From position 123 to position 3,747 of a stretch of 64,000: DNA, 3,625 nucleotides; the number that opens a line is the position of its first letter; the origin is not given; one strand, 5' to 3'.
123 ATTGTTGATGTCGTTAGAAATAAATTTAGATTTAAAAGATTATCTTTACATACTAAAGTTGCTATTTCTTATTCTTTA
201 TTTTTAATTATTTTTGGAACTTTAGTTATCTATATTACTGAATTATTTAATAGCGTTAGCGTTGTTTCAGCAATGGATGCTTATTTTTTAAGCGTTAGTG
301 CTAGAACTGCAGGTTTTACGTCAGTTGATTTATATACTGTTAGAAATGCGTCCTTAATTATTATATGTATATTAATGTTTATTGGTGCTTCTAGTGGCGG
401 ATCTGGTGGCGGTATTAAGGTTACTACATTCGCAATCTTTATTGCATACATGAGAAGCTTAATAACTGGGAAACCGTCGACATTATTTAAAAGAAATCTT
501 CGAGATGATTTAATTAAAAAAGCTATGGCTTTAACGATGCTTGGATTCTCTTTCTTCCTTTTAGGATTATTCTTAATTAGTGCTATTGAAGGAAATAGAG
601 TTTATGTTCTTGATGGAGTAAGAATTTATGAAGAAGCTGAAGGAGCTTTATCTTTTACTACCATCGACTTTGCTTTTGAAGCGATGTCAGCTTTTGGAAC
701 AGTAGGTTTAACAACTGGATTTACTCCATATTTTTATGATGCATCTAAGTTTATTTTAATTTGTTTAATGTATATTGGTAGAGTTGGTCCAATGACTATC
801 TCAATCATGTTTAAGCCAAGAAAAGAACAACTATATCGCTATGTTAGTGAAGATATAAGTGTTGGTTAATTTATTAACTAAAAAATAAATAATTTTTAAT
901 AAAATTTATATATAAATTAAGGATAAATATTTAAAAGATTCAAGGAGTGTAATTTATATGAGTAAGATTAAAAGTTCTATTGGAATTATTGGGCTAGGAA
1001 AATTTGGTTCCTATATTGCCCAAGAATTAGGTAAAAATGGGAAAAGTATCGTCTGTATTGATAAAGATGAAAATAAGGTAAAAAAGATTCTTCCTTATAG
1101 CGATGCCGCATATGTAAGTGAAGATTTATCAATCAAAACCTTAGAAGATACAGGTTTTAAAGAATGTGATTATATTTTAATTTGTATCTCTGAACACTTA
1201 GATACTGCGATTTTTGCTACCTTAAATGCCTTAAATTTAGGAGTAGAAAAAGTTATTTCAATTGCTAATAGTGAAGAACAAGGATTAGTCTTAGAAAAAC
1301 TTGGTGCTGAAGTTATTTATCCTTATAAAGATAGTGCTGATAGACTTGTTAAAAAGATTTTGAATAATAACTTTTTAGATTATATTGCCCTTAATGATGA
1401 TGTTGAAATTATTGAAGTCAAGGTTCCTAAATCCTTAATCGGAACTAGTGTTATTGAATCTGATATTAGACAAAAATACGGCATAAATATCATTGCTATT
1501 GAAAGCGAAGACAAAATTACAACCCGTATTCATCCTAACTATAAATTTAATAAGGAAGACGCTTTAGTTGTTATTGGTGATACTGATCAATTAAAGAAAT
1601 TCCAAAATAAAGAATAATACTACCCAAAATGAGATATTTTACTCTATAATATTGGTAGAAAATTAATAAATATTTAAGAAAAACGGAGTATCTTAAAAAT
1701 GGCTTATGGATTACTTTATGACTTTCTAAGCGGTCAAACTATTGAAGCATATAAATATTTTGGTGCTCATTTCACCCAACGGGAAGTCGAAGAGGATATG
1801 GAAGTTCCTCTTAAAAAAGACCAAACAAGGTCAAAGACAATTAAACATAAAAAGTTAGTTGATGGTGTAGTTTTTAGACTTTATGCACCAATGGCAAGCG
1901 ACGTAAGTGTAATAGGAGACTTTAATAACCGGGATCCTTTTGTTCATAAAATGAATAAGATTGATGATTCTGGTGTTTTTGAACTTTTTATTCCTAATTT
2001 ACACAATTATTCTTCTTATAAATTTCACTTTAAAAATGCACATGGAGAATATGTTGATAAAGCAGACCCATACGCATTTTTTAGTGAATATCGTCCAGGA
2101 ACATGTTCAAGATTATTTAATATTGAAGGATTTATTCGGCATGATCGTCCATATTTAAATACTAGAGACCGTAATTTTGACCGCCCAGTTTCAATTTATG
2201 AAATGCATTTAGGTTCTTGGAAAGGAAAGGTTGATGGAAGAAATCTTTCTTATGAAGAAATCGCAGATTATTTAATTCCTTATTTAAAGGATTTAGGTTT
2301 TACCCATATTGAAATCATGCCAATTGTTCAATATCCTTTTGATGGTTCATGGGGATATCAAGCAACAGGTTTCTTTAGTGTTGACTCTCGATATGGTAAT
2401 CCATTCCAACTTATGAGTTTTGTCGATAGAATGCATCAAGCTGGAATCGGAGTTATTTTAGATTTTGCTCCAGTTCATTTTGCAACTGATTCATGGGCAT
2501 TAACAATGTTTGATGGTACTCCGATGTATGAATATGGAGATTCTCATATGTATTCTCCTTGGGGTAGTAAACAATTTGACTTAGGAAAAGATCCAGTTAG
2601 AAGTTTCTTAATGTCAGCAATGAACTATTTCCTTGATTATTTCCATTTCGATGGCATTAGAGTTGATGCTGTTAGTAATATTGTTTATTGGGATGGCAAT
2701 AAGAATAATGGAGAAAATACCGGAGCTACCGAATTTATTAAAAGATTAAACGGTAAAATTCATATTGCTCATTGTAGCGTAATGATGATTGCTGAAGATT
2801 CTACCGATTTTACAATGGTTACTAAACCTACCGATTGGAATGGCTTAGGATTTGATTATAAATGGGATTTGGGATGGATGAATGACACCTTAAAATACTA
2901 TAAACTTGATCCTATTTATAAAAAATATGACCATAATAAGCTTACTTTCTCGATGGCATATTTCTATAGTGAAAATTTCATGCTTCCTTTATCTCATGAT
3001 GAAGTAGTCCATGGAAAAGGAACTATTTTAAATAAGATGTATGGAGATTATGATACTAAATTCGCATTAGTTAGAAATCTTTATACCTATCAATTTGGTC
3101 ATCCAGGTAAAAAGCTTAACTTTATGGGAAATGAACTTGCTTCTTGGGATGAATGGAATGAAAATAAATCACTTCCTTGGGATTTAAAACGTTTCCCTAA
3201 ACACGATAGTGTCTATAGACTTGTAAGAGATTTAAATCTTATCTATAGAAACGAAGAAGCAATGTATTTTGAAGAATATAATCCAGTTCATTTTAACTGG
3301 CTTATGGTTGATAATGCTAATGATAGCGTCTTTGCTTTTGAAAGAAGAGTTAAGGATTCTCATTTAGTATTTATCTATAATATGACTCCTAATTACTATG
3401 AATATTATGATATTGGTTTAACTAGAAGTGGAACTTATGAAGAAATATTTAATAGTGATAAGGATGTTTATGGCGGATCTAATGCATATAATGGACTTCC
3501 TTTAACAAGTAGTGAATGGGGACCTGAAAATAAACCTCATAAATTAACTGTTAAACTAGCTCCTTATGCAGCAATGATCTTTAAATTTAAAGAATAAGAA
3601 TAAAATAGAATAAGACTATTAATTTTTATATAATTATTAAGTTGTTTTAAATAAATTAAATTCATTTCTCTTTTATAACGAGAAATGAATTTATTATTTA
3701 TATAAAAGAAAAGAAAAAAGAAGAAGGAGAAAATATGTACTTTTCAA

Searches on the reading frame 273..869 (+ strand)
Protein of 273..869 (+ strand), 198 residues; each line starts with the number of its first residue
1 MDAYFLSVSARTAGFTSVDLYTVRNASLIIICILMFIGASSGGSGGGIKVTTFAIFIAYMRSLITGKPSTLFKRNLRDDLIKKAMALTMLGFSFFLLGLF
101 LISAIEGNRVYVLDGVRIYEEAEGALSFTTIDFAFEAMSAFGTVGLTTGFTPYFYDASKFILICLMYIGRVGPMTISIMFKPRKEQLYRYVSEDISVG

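Call 27: search_protein_families(library=pfam, proteins=[window:273-869:+], max_evalue=0.00001)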
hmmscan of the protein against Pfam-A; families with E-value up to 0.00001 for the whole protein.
window:273-869:+ (198 aa): 1 family
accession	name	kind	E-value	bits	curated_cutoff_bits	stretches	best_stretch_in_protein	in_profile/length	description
PF02386.22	TrkH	-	7.4e-27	94.4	27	1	1-181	317-491/502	Cation transport protein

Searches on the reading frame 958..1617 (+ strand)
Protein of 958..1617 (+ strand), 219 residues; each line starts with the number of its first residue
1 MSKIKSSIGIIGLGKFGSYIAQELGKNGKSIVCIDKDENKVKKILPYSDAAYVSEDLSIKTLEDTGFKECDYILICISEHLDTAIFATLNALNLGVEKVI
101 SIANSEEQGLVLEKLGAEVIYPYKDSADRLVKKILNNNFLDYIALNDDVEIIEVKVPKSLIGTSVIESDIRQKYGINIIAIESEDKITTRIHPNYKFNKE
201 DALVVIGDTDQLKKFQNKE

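Call 27: search_protein_families(library=pfam, proteins=[window:958-1617:+], max_evalue=0.00001)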
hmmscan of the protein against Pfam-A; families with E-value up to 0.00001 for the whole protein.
window:958-1617:+ (219 aa): 2 families
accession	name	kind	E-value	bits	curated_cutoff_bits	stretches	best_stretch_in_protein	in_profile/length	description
PF02254.24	TrkA_N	-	2.8e-19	70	23.8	1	9-120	2-113/116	TrkA-N domain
PF02080.26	TrkA_C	-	8.8e-12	45.2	27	1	151-217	3-68/71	TrkA-C domain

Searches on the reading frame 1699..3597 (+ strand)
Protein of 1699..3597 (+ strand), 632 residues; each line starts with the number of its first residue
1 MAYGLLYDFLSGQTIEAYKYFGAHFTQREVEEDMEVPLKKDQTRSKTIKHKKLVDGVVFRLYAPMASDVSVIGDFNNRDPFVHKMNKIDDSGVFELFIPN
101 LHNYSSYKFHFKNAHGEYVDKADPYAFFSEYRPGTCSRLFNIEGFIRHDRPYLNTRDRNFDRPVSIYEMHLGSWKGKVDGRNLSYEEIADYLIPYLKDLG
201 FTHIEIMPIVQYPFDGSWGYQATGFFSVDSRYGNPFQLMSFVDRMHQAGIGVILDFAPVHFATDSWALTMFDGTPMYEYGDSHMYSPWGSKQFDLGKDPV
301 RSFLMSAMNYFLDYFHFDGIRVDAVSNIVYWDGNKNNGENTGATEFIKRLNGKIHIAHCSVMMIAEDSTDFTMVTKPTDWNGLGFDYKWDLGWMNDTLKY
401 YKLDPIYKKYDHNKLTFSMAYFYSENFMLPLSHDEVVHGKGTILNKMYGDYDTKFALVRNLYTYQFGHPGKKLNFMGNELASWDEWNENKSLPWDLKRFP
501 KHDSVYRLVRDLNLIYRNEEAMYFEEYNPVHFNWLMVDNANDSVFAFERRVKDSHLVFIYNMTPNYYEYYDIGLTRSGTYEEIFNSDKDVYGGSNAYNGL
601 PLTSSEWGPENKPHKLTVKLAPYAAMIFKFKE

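Call 27: search_protein_families(library=pfam, proteins=[window:1699-3597:+], max_evalue=0.00001)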
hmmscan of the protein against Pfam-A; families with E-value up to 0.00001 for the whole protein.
window:1699-3597:+ (632 aa): 4 families
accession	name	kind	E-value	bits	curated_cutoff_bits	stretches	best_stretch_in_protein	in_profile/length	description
PF02806.24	Alpha-amylase_C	-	9.6e-20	71.2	21.2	1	534-630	1-94/95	Alpha amylase, C-terminal all-beta domain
PF02922.24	CBM_48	-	2e-18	66.9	22.4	1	55-126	11-83/83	Carbohydrate-binding module 48 (Isoamylase N-terminal domain)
PF00128.31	Alpha-amylase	-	1e-13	51.8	22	1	193-264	25-95/446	Alpha amylase, catalytic domain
PF22019.2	GlgB_N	-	9.1e-08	32.5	27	1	55-125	27-94/94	alpha-1,4-glucan branching enzyme GlgB, N-terminal domain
